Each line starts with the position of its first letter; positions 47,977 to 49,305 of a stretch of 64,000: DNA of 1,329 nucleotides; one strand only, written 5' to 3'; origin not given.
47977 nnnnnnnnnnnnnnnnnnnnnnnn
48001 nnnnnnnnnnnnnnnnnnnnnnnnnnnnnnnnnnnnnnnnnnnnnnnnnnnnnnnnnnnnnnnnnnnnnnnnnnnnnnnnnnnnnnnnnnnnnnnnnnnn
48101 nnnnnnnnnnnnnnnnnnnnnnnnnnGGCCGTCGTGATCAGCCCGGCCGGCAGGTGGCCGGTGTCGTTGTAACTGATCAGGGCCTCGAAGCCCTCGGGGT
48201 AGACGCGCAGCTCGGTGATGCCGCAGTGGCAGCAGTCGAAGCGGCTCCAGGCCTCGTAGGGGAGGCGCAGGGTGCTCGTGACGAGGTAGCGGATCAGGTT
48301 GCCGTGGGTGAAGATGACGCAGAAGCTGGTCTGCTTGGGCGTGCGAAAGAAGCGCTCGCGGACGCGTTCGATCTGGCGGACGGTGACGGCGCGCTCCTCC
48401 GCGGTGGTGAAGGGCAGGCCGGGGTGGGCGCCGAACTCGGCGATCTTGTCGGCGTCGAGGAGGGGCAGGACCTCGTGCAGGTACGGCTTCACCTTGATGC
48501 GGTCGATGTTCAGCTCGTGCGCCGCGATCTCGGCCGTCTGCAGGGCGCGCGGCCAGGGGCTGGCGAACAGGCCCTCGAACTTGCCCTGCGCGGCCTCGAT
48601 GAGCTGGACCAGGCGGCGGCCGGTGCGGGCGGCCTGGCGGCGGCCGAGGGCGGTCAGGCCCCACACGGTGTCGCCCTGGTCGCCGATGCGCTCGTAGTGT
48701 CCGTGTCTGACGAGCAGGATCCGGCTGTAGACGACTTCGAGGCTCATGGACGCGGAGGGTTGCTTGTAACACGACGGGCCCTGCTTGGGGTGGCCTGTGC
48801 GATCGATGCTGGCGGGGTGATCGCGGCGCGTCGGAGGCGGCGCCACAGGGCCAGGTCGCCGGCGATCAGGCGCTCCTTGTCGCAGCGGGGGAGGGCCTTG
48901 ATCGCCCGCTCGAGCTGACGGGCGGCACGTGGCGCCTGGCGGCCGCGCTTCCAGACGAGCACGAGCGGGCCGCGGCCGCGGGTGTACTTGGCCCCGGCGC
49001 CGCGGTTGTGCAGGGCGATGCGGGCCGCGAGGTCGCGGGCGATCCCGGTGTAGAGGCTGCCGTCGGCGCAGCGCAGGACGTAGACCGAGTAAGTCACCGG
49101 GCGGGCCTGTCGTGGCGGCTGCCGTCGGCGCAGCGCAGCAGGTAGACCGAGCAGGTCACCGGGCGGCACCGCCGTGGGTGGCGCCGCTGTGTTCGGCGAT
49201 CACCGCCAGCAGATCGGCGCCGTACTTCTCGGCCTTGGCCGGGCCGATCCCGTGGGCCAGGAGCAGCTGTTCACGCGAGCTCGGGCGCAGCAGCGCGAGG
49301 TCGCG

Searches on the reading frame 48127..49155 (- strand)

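Call 12: search_protein_families(library=pfam, proteins=[window:48127-49155:-], max_evalue=0.001)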
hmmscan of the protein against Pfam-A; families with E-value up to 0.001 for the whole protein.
window:48127-49155:- (343 aa): 1 family
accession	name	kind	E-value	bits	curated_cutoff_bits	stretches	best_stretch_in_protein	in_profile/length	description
PF00300.27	His_Phos_1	-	4.8e-19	69.2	21.7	1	146-326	1-189/194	Histidine phosphatase superfamily (branch 1)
